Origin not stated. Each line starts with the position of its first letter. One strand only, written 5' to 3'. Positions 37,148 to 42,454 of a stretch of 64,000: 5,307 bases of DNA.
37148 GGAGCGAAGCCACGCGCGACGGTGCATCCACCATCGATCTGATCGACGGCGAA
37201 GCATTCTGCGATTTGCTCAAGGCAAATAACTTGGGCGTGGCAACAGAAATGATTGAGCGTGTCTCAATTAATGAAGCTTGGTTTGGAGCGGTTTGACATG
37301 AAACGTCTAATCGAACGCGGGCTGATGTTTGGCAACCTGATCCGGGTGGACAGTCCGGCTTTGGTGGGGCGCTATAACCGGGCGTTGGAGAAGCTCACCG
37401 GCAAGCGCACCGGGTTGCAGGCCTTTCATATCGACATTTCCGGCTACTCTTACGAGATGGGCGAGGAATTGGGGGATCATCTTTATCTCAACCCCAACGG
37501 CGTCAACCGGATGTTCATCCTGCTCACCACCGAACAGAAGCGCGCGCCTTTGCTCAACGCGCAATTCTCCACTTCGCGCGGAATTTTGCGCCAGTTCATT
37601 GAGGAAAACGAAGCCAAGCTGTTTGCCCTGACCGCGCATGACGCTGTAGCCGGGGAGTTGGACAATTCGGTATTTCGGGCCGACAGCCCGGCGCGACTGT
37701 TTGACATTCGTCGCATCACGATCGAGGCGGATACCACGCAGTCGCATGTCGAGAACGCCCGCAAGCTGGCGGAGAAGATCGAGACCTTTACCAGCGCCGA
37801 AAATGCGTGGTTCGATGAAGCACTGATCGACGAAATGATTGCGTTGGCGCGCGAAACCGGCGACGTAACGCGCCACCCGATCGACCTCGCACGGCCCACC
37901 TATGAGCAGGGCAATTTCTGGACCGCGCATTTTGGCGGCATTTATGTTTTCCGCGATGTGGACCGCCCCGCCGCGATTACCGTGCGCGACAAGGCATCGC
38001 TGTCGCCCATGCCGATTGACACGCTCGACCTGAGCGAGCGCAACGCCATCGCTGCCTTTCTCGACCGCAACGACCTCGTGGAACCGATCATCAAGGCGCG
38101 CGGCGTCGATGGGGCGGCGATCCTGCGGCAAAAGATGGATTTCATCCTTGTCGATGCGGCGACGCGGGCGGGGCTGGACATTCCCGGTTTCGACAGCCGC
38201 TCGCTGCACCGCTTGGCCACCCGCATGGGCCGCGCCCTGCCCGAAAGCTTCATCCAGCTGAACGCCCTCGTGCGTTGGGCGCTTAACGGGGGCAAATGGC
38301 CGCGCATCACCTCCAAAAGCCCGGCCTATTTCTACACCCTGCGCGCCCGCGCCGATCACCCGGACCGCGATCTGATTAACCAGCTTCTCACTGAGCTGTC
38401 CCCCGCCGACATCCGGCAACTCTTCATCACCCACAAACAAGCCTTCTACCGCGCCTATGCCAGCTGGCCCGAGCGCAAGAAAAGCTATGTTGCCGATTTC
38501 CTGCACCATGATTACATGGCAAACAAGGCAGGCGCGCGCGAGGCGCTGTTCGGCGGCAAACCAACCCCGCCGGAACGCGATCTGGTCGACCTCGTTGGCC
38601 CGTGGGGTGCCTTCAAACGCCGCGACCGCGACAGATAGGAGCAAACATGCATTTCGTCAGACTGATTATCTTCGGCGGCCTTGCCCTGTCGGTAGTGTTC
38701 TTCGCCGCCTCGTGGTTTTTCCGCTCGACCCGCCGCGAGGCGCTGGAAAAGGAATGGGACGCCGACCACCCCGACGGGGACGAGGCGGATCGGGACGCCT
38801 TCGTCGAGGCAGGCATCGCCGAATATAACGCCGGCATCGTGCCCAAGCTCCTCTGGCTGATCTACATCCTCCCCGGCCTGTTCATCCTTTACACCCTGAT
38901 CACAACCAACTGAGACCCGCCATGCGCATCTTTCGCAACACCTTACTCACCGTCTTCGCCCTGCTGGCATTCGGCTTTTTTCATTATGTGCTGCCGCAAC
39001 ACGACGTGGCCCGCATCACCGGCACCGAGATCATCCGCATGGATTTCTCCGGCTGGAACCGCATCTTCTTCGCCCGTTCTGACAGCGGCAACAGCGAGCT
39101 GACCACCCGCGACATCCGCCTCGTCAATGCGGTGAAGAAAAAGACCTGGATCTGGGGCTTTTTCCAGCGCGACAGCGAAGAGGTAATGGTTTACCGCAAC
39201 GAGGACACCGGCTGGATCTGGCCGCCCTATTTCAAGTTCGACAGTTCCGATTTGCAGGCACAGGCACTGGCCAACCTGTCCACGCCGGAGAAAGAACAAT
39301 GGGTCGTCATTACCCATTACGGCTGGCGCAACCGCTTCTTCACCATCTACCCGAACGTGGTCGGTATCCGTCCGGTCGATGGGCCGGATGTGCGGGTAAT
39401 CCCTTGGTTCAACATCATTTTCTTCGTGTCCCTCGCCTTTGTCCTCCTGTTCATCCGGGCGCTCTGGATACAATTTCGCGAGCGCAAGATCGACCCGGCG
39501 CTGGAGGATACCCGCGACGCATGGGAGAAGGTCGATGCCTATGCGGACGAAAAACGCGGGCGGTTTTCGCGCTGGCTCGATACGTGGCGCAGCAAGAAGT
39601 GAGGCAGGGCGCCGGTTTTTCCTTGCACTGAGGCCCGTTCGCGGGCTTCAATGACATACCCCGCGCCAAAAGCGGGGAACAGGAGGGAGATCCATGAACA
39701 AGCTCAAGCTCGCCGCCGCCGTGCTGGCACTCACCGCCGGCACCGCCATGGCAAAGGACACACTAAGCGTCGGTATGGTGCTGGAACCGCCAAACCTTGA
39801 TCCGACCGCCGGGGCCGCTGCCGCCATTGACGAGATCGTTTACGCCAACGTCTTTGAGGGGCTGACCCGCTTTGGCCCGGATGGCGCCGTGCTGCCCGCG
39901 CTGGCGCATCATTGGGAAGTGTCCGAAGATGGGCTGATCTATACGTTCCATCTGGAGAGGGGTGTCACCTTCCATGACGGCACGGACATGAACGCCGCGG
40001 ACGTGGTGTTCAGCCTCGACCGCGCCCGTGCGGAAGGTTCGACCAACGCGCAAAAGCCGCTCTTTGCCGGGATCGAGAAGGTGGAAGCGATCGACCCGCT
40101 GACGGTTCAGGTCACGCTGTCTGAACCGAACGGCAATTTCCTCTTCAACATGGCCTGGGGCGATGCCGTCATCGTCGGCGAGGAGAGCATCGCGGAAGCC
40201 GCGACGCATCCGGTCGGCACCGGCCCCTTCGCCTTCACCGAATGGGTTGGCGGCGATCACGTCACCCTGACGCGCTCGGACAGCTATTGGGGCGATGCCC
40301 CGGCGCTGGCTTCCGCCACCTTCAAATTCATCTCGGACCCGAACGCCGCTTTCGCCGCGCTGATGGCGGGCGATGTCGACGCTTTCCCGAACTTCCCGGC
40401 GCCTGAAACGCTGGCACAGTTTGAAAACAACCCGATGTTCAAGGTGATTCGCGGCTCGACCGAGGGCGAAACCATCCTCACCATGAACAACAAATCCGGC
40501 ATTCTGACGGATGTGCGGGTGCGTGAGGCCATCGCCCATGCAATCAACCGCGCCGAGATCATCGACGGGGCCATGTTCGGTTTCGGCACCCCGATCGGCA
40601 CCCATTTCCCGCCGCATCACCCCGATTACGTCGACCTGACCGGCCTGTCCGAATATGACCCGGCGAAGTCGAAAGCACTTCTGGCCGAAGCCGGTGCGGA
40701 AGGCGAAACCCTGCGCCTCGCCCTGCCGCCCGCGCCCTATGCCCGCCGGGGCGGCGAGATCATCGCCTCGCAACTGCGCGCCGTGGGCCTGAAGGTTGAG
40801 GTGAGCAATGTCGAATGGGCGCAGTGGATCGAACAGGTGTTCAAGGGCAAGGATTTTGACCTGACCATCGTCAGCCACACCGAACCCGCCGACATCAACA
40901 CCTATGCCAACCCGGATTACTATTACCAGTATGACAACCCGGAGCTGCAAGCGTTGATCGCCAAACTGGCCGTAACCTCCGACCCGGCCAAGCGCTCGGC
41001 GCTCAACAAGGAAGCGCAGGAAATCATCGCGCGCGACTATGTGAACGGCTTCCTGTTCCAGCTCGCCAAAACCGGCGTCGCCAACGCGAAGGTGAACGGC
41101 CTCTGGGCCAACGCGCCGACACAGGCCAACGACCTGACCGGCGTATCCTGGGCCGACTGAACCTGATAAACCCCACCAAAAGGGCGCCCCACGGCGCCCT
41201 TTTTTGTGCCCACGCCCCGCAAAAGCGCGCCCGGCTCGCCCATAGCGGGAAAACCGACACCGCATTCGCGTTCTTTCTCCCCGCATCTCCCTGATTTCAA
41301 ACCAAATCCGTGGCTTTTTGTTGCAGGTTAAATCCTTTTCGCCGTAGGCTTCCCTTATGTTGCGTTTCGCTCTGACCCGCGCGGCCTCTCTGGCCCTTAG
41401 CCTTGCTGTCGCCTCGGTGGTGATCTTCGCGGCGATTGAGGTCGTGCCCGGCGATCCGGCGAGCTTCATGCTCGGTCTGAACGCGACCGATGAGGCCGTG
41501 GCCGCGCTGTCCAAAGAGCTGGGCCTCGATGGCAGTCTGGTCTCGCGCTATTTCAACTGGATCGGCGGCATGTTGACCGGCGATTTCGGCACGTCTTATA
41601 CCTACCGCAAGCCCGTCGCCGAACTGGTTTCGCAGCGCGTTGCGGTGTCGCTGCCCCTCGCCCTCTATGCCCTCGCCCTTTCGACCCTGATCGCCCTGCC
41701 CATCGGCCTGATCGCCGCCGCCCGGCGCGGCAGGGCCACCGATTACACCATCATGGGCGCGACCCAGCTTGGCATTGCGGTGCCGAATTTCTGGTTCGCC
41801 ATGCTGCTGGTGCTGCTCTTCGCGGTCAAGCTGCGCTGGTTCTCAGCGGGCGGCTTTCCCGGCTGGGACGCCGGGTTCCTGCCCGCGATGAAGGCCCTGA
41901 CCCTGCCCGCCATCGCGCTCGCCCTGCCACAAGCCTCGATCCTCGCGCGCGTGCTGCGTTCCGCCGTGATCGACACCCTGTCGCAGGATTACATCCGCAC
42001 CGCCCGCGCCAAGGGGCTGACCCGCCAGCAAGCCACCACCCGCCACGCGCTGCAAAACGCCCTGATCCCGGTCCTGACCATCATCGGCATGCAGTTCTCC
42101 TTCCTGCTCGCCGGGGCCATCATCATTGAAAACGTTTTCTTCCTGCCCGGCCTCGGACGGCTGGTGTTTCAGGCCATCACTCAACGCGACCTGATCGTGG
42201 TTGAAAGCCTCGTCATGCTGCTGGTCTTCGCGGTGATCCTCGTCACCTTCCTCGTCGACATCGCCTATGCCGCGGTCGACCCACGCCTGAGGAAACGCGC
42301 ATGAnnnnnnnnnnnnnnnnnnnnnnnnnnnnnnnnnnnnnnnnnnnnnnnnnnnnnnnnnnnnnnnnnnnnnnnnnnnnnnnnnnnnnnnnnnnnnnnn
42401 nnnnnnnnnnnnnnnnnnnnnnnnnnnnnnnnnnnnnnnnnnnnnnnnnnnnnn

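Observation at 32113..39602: Seven-gene tightly coupled operon: coiled-coil TelA/PspA-like protein, two orphans, classic AAA+ ATPase, embedded Mrr nuclease and two small membrane proteins; candidate undescribed stress or defence system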

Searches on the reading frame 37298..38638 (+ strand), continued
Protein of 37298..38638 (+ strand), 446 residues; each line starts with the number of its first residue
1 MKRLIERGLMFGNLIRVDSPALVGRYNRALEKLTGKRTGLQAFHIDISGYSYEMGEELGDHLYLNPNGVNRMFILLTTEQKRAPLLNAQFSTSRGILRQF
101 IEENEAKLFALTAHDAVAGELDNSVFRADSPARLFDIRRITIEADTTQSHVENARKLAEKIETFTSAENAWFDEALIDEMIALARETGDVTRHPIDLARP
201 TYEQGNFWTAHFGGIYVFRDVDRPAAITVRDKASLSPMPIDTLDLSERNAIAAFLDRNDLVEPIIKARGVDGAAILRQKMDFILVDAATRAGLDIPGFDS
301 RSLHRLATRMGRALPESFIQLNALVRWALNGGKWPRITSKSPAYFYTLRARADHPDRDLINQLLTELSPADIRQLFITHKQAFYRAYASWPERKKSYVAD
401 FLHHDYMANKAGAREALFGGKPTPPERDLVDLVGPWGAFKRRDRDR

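Call 73: search_dna_similar(query=window:37298-38638:+, collection=phages, mode=protein, max_rows=10)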
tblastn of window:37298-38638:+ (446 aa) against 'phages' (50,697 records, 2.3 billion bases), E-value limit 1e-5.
No match.

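Call 74: get_annotated_region(hit=H7, flank=9000)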
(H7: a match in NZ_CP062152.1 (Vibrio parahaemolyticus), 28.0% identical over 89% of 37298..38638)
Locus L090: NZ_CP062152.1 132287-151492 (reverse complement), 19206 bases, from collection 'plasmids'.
description: Vibrio parahaemolyticus strain 19-VB00998 plasmid pVP-19-VB00998, complete sequence
organism: Vibrio parahaemolyticus (NCBI taxid 670)
taxonomy: Bacteria; Pseudomonadota; Gammaproteobacteria; Vibrionales; Vibrionaceae; Vibrio; Vibrio parahaemolyticus
host: -; source: oyster; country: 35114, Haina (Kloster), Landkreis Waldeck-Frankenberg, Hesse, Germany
typing (MOB-suite, as given by PLSDB): non-mobilizable
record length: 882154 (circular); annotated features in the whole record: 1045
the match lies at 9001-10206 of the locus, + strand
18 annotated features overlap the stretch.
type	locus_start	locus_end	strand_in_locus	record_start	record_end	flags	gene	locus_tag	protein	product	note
CDS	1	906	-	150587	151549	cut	-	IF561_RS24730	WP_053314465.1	hypothetical protein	-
CDS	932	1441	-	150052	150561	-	-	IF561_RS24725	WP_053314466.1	hypothetical protein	-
CDS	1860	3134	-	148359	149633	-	-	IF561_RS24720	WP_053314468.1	RNase H family protein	-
CDS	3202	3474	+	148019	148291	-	-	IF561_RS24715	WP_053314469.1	hypothetical protein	-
CDS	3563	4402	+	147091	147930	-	-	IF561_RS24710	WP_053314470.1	hypothetical protein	-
CDS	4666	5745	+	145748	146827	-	-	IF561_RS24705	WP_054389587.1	hypothetical protein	-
CDS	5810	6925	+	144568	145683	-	-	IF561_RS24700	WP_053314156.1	hypothetical protein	-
CDS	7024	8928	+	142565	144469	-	-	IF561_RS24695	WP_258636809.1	ATP-binding protein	-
CDS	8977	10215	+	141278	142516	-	-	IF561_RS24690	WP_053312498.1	DUF6638 family protein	-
CDS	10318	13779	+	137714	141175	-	mfd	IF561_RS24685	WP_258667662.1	transcription-repair coupling factor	GO:0006281 - DNA repair [Evidence IEA]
CDS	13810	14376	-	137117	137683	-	-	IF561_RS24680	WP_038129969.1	DUF3592 domain-containing protein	-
CDS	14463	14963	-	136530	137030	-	-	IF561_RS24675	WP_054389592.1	hypothetical protein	-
CDS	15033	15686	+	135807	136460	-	-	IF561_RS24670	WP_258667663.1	hypothetical protein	-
CDS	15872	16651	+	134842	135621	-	-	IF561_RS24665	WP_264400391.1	A24 family peptidase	-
CDS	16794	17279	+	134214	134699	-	-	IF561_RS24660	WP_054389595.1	hypothetical protein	-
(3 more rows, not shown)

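Call 75: get_annotated_region(hit=H1, flank=9000)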
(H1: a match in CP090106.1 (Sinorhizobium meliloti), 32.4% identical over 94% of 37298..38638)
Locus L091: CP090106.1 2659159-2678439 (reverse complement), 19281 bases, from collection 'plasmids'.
description: Sinorhizobium meliloti strain Ak57 plasmid pSymB, complete sequence
organism: Sinorhizobium meliloti (NCBI taxid 382)
taxonomy: Bacteria; Pseudomonadota; Alphaproteobacteria; Hyphomicrobiales; Rhizobiaceae; Sinorhizobium; Sinorhizobium meliloti
host: -; source: Medicago,Cell culture,Plant nodule; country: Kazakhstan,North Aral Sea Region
typing (MOB-suite, as given by PLSDB): non-mobilizable
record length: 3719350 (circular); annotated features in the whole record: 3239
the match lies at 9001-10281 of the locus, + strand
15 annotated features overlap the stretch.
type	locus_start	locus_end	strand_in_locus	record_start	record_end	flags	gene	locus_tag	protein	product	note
CDS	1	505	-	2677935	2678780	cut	choW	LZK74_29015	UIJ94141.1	choline ABC transporter permease subunit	-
CDS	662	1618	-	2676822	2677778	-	-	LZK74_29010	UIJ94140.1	choline ABC transporter substrate-binding protein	-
CDS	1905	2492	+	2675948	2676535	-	-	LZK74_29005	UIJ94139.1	thymidine kinase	-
CDS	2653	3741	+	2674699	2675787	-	-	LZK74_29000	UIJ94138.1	hypothetical protein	-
CDS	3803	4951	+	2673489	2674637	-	-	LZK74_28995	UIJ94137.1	hypothetical protein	-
CDS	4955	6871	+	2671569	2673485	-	-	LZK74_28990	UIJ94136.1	ATP-binding protein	-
CDS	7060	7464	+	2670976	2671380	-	-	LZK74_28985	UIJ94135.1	endonuclease domain-containing protein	-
CDS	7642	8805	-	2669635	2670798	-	-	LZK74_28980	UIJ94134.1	IS4-like element ISRm16 family transposase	-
CDS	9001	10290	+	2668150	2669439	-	-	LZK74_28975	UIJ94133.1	hypothetical protein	-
CDS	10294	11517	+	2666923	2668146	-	-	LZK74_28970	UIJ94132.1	DUF2333 family protein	-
CDS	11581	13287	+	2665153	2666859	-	-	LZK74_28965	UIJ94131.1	formate--tetrahydrofolate ligase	-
CDS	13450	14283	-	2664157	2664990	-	-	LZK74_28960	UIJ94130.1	extensin family protein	-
CDS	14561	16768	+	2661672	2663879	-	-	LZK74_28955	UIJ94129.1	TonB-dependent hemoglobin/transferrin/lactoferrin family receptor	-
CDS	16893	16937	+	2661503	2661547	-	trpLE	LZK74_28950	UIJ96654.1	trpE operon leader peptide TrpLE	-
CDS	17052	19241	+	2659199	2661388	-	-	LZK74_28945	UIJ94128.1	anthranilate synthase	-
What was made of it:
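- In S. meliloti the same slot holds a small endonuclease gene and an IS (call 75). An endonuclease occupies the slot in S. meliloti (call 75). Thymidine kinase upstream in S. meliloti (call 75).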

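Call 77: fold_search(model_id=the predicted structure, library=viral)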
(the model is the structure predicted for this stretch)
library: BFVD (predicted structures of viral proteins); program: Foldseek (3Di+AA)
matches with E <= 10: 146; with E <= 0.001: 0
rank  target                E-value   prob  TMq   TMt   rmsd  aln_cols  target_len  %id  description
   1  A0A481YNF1            2.7e-01  0.08  0.08  0.10  20.3       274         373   11  Late transcription factor 3-like protein [Pithovirus LCDPAC01]
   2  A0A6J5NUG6            2.7e-01  0.04  0.08  0.07  38.3       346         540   12  Uncharacterized protein [uncultured Caudovirales phage]
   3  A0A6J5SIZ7            2.9e-01  0.06  0.11  0.09  26.1       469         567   12  Uncharacterized protein [uncultured Caudovirales phage]
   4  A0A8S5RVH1            4.4e-01  0.02  0.08  0.06  23.1       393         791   10  DNA-directed DNA polymerase [Siphoviridae sp. ctHip2]
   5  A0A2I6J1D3            6.8e-01  0.06  0.08  0.13  19.8       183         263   18  Major core protein OPG129 [Vaccinia virus]
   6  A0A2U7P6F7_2          8.5e-01  0.04  0.12  0.06  31.6       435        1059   12  (no name in the UniProt tables at hand)
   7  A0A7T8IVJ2            1.1e+00  0.09  0.10  0.16  19.7       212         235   11  Uncharacterized protein [Erwinia phage pEa_SNUABM_5]
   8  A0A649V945            1.1e+00  0.14  0.09  0.27  15.3       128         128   13  Gp84-like domain-containing protein [Mycobacterium phage Yecey3]
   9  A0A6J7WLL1            1.1e+00  0.04  0.10  0.12  24.1       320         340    8  DNA-binding protein Dps [uncultured Caudovirales phage]
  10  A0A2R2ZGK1            1.2e+00  0.03  0.11  0.14  23.8       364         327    8  (no name in the UniProt tables at hand)
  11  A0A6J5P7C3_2          1.2e+00  0.01  0.09  0.04  31.6       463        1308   14  Uncharacterized protein [uncultured Caudovirales phage]
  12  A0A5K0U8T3            1.4e+00  0.03  0.10  0.09  29.5       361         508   10  Flap endonuclease-1 [Yasminevirus sp. GU-2018]
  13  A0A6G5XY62            1.4e+00  0.01  0.07  0.11  30.0       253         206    9  (no name in the UniProt tables at hand)
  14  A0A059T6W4            1.5e+00  0.01  0.10  0.06  30.3       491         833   11  PcfJ domain-containing protein [Listeria phage LP-064]
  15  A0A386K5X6            1.8e+00  0.03  0.08  0.14  19.1       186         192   11  Uncharacterized protein [Dickeya phage vB_DsoM_JA11]
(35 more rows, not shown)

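Call 80: find_related_loci(query=A2, collection=viral_contigs, flank=8000)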
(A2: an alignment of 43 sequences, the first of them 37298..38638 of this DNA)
Query A2 (446 aa) in viral_contigs; peptide patterns used: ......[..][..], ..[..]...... (x = any residue, [..] = any of these).
23 stretches matched a pattern, but none encodes a relative of the query by tblastn (E <= 1e-3).
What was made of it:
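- There are no phage or viral-contig copies (calls 73, 80).
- Tried and rejected: No DUF6638 in phage records or IMG/VR contigs (calls 73, 80).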

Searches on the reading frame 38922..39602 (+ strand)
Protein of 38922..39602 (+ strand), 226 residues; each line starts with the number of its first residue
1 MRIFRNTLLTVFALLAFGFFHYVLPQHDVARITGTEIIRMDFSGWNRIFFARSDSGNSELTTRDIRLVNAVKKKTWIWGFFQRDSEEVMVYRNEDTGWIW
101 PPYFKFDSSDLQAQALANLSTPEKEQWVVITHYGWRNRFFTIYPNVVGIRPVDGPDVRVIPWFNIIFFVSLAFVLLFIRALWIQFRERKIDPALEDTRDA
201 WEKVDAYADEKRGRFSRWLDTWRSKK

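Call 4: search_protein_families(library=pfam, proteins=[window:38922-39602:+], max_evalue=0.1)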
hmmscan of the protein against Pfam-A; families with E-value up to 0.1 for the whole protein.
window:38922-39602:+ (226 aa): 1 family
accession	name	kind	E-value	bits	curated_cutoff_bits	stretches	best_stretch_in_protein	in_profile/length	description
PF07509.16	DUF1523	-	1.9e-61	206.9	23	1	1-186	1-176/176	Protein of unknown function (DUF1523)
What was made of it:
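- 38922..39602 (+): G7: 226-aa DUF1523 protein. It has an N-terminal TM segment, a conserved roughly 130-aa domain (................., HYGWRN), a second TM segment and a basic C-terminal tail. PF07509, E 1.9e-61 (call 4).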

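Call 5: search_protein_families(library=ncbifam, proteins=[window:38922-39602:+], max_evalue=0.1)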
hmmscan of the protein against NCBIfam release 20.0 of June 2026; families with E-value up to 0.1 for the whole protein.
window:38922-39602:+ (226 aa): 0 families

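Call 6: search_protein_families(library=padloc, proteins=[window:38922-39602:+], max_evalue=0.1)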
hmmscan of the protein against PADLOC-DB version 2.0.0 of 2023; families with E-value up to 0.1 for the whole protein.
window:38922-39602:+ (226 aa): 0 families

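Call 65: search_protein_families(library=phrogs, proteins=[window:38922-39602:+], max_evalue=0.01)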
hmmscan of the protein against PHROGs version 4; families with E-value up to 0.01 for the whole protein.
window:38922-39602:+ (226 aa): 1 family
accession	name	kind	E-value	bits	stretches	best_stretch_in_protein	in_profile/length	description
phrog_301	-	other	0.0004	21.4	1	83-153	69-128/130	secreted protein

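Call 84: search_solved_structures(query=A8, max_evalue=10)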
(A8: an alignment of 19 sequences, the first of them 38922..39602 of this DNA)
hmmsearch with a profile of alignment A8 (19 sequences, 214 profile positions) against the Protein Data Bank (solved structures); distinct sequences matched with E-value up to 10: 0.
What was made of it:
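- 38922..39602 (+): No PDB relative (call 84).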

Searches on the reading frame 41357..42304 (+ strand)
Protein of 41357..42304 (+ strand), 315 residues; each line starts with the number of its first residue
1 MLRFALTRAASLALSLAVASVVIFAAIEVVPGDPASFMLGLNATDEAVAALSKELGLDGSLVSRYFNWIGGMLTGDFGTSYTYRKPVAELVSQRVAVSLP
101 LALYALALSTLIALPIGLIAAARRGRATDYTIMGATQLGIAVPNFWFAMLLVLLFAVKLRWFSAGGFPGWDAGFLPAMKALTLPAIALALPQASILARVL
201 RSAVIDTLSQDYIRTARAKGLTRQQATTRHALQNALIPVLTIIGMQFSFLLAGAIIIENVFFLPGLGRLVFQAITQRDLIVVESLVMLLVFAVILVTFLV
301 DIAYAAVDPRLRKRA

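Call 9: search_protein_families(library=pfam, proteins=[window:41357-42304:+], max_evalue=0.001)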
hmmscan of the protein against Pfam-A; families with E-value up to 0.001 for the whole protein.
window:41357-42304:+ (315 aa): 2 families
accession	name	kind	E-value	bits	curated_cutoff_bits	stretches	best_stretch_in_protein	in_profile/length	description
PF00528.27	BPD_transp_1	-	4.8e-38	131.2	26.4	1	113-313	1-184/184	Binding-protein-dependent transport system inner membrane component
PF19300.4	BPD_transp_1_N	-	2.5e-12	47.4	23.8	1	1-76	1-76/114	Binding-prot-dependent transport system membrane comp, N-term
